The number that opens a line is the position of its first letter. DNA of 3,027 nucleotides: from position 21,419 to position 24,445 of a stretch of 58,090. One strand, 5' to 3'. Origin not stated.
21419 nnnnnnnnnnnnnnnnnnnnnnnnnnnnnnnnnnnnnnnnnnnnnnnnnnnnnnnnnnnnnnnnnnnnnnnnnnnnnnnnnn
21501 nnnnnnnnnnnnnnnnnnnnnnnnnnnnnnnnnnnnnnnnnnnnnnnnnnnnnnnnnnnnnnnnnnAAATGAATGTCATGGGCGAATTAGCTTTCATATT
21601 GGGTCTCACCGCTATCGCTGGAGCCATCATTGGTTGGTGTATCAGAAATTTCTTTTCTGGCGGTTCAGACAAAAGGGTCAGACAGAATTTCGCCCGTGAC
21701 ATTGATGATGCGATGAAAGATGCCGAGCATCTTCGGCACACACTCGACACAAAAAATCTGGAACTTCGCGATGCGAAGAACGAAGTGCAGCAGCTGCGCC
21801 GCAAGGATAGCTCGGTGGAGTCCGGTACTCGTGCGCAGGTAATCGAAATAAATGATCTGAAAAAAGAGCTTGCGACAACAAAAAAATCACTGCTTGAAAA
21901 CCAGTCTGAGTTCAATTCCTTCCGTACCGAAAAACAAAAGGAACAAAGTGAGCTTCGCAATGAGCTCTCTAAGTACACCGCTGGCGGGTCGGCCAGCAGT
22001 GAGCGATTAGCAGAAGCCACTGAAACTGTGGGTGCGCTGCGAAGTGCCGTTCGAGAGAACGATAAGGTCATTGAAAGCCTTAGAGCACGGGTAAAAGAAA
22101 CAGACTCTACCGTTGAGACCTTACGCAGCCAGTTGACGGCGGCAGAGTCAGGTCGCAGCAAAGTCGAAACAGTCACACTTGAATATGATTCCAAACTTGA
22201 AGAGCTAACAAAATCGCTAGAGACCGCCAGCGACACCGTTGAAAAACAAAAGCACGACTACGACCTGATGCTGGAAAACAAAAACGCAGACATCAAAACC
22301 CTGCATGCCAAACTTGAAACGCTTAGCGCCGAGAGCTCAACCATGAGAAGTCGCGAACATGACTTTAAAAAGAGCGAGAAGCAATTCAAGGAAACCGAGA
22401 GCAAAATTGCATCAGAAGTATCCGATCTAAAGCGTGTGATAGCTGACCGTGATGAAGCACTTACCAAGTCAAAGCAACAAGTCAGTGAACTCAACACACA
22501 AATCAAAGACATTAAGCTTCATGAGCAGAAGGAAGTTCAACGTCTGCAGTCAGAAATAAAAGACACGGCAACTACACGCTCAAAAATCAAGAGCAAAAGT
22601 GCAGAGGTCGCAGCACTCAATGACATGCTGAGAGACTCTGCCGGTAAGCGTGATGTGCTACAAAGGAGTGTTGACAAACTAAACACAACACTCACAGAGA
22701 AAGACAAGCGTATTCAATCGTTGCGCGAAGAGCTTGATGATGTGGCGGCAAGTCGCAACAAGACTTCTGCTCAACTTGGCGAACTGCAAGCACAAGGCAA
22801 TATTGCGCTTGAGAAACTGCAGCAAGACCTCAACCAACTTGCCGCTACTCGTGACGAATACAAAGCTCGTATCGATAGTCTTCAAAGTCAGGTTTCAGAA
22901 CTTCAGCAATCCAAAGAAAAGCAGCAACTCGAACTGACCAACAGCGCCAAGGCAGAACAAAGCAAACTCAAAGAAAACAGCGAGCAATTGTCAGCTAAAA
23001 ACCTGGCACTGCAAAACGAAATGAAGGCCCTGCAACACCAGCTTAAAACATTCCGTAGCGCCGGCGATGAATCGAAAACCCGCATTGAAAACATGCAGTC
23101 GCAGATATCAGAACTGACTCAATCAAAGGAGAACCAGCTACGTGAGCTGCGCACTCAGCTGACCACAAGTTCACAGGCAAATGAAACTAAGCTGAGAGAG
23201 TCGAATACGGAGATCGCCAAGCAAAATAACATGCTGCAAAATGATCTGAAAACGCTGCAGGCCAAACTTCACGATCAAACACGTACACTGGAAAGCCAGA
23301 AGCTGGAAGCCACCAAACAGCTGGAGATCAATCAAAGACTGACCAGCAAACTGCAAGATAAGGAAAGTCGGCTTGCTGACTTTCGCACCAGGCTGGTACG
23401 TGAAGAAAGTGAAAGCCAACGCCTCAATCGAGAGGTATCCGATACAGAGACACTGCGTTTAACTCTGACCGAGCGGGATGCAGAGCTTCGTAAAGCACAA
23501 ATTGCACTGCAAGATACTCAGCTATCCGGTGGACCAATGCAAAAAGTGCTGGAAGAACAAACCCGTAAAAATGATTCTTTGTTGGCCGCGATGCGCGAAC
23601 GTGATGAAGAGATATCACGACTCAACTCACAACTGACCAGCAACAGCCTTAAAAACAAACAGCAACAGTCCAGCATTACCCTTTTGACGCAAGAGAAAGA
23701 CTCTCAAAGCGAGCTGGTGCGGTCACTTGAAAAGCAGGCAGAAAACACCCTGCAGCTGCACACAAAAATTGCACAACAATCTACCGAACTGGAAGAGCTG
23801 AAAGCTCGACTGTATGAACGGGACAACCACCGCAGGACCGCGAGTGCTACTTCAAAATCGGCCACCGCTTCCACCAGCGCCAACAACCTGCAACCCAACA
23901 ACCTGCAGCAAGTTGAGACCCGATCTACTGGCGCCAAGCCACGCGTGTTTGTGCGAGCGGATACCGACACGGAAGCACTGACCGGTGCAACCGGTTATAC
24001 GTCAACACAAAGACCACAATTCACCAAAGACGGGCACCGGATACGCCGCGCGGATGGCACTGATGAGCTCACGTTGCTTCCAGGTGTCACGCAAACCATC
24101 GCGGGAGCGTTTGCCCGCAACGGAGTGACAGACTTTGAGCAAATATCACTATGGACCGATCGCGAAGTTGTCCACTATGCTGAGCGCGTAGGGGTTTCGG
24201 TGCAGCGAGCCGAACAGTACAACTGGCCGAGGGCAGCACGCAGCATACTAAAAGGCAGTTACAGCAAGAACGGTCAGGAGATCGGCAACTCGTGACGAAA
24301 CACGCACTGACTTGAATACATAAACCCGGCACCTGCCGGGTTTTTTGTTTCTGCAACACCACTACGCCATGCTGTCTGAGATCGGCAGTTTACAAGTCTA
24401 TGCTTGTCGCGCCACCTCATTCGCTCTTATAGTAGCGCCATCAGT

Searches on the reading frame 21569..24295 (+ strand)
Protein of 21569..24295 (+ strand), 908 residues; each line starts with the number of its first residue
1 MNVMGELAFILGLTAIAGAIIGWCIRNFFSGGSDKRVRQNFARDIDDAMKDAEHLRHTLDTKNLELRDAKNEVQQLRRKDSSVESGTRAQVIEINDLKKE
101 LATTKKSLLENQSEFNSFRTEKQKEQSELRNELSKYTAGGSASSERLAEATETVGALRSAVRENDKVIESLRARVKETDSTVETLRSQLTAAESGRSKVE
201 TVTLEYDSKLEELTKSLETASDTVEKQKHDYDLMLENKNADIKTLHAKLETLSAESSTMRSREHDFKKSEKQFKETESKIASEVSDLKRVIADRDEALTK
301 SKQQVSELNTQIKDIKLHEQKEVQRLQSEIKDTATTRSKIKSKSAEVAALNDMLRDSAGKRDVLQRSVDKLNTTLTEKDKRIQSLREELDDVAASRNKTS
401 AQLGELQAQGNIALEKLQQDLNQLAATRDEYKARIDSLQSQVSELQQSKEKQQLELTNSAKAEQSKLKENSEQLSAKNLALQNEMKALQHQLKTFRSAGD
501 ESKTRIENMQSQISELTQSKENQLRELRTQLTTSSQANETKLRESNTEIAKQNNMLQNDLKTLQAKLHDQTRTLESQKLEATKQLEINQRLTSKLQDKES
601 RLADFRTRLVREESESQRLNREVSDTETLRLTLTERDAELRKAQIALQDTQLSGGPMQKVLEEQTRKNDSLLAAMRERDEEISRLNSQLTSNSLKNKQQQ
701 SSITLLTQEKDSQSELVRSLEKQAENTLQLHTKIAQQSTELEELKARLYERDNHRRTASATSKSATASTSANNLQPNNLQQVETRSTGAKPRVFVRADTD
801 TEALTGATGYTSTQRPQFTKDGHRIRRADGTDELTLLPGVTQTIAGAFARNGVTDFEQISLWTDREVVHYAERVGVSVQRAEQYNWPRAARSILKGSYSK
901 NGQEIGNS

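Call 16: search_protein_families(library=pfam, proteins=[window:21569-24295:+], max_evalue=0.0001)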
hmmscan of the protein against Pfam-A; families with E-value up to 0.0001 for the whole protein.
window:21569-24295:+ (908 aa): 2 families
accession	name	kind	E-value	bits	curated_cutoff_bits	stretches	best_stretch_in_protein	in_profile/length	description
PF13870.11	CCDC113_CCDC96_CC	-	3.5e-05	24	31.6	1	320-448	48-174/177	CCDC113/CCDC96, coiled-coil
PF19220.6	Rod_CreS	-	6.5e-05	22.6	100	1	117-311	13-207/359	Crescentin, rod domain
